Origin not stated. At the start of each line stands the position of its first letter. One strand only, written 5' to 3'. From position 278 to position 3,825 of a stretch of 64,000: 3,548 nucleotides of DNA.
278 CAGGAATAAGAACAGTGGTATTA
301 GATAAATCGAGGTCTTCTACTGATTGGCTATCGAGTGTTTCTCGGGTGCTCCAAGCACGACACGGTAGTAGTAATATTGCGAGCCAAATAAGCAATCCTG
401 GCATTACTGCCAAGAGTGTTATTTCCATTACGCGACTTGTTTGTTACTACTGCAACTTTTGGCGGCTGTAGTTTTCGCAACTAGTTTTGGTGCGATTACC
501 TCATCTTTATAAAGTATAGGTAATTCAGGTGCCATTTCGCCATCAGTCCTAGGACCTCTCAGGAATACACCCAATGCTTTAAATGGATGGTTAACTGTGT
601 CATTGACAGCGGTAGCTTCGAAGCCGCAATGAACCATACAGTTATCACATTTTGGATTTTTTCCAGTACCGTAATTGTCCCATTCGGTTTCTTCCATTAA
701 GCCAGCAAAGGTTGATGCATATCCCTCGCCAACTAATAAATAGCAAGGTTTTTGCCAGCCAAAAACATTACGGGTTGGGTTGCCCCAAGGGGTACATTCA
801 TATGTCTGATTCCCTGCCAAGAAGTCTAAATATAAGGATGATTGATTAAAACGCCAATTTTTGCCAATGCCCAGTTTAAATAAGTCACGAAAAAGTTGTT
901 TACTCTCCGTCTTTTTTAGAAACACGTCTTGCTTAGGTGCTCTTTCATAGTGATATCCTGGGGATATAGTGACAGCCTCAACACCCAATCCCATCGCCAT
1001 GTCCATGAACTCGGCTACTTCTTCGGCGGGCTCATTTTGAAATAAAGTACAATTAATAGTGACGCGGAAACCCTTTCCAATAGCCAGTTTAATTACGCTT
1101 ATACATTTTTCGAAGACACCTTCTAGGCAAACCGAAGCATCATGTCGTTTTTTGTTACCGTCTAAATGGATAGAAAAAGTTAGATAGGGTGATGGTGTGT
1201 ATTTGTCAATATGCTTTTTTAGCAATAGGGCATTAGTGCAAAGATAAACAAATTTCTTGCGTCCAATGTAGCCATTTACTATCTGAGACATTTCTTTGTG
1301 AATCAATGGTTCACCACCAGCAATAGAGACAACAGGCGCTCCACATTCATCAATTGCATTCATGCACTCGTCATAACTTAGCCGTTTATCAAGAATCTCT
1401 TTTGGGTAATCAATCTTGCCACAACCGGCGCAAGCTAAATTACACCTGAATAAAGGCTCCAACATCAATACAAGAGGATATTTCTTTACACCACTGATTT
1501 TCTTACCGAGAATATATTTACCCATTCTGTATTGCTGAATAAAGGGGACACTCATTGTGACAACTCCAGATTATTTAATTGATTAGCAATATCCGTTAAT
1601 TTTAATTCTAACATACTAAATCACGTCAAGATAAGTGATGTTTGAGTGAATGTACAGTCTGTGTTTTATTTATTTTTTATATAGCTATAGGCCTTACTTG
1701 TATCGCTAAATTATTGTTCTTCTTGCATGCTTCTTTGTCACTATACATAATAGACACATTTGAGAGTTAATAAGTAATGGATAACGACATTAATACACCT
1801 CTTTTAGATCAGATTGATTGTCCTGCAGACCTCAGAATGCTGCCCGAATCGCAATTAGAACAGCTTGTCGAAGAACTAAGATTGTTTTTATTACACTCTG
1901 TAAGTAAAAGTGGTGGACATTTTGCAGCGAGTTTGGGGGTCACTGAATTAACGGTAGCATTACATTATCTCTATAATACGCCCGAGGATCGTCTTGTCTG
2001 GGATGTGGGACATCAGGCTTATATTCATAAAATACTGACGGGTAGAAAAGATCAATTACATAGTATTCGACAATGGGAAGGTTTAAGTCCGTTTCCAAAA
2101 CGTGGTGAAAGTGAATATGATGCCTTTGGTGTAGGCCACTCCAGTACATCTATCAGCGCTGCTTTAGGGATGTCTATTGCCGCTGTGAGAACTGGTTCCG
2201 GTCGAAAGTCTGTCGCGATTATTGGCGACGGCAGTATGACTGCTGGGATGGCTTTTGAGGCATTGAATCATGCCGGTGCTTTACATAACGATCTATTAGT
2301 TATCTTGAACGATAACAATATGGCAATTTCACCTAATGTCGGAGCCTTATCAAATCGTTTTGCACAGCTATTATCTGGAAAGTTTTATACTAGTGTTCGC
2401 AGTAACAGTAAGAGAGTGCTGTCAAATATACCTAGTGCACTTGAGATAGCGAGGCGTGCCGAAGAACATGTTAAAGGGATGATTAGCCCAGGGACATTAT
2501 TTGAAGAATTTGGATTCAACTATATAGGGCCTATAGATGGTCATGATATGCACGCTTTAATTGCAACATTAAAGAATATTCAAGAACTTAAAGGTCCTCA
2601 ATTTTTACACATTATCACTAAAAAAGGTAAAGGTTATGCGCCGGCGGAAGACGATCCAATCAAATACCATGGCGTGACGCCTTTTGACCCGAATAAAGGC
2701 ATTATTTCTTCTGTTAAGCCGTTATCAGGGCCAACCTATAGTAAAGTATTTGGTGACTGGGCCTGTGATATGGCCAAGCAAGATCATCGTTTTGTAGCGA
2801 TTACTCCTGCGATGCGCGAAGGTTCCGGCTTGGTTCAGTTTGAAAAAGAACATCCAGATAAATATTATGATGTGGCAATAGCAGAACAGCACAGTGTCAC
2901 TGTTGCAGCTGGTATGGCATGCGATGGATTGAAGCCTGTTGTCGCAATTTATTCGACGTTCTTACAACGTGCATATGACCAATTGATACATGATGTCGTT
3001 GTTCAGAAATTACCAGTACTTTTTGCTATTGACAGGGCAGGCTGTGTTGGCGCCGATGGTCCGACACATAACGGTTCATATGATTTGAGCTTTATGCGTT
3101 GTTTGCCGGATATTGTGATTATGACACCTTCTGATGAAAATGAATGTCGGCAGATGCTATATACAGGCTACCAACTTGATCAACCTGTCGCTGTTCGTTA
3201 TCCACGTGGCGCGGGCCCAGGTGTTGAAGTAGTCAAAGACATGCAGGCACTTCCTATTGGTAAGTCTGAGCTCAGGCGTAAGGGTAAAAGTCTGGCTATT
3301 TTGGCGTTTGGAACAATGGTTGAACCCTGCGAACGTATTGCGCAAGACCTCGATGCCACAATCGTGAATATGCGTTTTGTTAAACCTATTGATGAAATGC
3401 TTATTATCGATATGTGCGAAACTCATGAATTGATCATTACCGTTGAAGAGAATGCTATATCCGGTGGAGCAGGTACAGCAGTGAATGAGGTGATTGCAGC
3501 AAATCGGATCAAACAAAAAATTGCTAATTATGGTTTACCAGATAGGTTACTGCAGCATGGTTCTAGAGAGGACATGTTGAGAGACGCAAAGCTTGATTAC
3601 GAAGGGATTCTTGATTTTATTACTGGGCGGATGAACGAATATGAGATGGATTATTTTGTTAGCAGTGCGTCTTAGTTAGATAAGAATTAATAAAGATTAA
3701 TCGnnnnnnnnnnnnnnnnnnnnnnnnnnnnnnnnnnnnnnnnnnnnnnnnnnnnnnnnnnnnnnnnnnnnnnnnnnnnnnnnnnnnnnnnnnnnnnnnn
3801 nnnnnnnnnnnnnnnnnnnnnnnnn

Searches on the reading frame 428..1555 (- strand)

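Call 57: search_protein_families(library=pfam, max_evalue=1e-10, proteins=[window:428-1555:-])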
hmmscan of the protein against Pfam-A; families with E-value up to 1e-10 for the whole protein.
window:428-1555:- (375 aa): 2 families
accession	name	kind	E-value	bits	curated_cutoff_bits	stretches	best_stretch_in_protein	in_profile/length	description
PF11946.13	DUF3463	-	1.6e-60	203.2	31.3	1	195-328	1-132/134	Domain of unknown function (DUF3463)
PF04055.27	Radical_SAM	-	6e-17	62.8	29.5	1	35-186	4-165/166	Radical SAM superfamily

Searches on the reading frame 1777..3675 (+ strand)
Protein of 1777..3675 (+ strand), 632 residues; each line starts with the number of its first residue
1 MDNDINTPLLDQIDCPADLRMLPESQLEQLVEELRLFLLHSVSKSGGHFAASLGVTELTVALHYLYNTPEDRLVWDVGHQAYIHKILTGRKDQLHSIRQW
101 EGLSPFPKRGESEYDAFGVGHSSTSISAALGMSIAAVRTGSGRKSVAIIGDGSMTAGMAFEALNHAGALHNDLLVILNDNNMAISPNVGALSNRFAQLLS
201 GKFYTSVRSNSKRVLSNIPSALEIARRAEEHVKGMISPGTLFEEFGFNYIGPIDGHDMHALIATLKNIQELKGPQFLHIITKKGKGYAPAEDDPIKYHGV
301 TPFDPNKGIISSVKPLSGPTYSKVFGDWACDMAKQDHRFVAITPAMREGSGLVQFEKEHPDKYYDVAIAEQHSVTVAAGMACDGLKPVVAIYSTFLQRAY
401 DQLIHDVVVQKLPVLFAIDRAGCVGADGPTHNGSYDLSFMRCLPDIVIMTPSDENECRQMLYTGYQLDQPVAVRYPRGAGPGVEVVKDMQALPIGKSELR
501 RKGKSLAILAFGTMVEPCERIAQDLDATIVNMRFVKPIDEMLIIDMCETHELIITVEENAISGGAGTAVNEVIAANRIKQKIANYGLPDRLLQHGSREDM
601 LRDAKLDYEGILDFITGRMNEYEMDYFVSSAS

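Call 57: search_protein_families(library=pfam, max_evalue=1e-10, proteins=[window:1777-3675:+])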
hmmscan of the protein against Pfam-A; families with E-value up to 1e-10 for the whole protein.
window:1777-3675:+ (632 aa): 3 families
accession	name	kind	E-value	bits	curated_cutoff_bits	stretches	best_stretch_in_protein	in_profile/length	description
PF13292.11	DXP_synthase_N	-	1.1e-119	399.3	21.2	1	10-281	1-274/274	1-deoxy-D-xylulose-5-phosphate synthase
PF02779.29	Transket_pyr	-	1.5e-44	152.2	27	1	319-479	3-171/174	Transketolase, pyrimidine binding domain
PF02780.25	Transketolase_C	-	3.8e-24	85.4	25.9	1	495-611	1-124/124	Transketolase, C-terminal domain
